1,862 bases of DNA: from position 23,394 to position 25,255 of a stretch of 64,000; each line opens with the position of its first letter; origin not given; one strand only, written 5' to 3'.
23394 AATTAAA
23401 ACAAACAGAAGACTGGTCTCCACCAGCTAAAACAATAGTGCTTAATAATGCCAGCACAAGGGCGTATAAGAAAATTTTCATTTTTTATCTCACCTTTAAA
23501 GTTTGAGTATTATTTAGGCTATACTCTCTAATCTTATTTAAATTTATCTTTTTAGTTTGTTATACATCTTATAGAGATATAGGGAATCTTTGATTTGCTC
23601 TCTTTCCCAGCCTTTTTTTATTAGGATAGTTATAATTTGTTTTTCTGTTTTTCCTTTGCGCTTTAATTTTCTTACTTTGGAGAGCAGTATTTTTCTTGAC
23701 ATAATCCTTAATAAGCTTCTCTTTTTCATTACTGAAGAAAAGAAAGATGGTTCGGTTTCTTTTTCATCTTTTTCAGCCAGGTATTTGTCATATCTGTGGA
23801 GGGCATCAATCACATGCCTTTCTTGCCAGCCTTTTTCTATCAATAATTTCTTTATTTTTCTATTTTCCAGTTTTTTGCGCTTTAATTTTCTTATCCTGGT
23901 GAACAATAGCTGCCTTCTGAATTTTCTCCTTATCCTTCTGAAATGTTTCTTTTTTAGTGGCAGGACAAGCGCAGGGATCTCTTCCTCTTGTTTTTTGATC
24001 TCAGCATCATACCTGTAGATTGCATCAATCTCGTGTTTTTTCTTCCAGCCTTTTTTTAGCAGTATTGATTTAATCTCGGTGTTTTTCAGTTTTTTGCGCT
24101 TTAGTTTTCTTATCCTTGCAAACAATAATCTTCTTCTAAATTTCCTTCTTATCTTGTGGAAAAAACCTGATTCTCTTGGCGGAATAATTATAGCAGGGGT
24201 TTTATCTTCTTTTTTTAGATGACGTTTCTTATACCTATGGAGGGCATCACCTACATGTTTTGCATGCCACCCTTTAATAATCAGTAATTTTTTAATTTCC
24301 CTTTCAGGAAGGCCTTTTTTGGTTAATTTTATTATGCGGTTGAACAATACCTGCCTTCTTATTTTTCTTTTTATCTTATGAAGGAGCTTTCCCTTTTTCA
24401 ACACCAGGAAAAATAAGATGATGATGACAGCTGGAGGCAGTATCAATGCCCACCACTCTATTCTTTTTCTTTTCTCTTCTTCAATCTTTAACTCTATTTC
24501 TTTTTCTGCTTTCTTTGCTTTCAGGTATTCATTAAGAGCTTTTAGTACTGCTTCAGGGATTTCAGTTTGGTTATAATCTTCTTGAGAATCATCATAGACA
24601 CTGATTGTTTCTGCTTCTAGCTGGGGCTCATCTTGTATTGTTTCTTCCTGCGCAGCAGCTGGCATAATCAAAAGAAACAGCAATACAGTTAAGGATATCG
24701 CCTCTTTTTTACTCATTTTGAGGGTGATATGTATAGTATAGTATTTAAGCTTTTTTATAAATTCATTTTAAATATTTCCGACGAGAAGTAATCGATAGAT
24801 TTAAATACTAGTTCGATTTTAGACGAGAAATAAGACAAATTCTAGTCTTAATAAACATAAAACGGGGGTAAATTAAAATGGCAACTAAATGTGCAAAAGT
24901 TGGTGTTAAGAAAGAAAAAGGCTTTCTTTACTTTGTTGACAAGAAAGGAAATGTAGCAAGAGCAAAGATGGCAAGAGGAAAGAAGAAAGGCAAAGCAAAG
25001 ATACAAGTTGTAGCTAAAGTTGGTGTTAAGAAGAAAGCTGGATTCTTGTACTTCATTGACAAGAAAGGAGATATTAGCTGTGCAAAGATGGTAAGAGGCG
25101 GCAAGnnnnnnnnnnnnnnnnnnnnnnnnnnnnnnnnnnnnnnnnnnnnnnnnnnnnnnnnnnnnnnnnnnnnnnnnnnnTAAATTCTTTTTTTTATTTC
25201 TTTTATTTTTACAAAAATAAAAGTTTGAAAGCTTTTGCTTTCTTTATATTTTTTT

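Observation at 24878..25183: Candidate chromatin/nucleoid protein: duplicated beta-hairpin-like domain plus histone-H1-like lysine tail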

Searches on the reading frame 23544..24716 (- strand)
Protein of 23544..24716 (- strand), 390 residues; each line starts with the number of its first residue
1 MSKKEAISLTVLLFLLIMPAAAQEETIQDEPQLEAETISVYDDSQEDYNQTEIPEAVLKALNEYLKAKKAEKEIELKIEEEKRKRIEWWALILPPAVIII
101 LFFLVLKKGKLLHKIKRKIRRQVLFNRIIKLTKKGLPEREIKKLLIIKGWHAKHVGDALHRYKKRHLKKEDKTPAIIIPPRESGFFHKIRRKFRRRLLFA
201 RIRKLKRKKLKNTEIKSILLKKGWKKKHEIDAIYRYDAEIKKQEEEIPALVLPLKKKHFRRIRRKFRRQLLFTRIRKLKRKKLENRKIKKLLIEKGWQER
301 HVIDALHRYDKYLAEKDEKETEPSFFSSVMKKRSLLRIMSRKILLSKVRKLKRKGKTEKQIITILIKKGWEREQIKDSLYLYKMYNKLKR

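Call 77: search_protein_families(library=pfam, proteins=[window:23544-24716:-], max_evalue=0.1)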
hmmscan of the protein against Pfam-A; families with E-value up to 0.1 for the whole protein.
window:23544-24716:- (390 aa): 4 families
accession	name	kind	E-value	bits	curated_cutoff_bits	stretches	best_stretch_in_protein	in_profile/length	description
PF24901.1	HTH_MCM7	-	0.0057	16.9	26.5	0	280-311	29-60/76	DNA replication licensing factor MCM7, winged helix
PF08542.16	Rep_fac_C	-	0.0085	16.9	23.6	0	286-313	23-50/88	Replication factor C C-terminal domain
PF09195.17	Endonuc-BglII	-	0.017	15.3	26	0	273-317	29-63/163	Restriction endonuclease BglII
PF14433.11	SUKH-3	-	0.045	14.4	23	0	286-320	3-39/146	SUKH-3 immunity protein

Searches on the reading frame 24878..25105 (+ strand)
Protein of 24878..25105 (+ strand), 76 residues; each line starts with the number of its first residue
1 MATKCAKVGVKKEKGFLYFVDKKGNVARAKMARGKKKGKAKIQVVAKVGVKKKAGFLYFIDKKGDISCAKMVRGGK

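Call 45: search_dna_similar(query=window:24878-25105:+, collection=phages, mode=protein, max_evalue=0.001)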
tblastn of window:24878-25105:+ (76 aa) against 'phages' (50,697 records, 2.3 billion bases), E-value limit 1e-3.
No match.

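Call 51: predict_structure(alignment_id=A2)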
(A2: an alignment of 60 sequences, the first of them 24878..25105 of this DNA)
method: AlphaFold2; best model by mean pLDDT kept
length: 76 residues; sequences in the alignment: 60
mean_pLDDT: 87.3   pTM: 0.72
mean pLDDT of the five models: 87.3, 87.0, 87.0, 85.1, 78.5
residues with pLDDT >= 90: 52; 70-90: 14; 50-70: 9; < 50: 1
segments of 3 or more residues with pLDDT < 50: none
pLDDT, mean of each block of 10 residues (from residue 1): 91 92 94 67 93 92 94 67
secondary structure, 60 per line:
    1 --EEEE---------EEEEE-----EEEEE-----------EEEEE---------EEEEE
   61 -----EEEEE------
elements in order: E3-6 E16-20 E26-30 E42-46 E56-60 E66-70
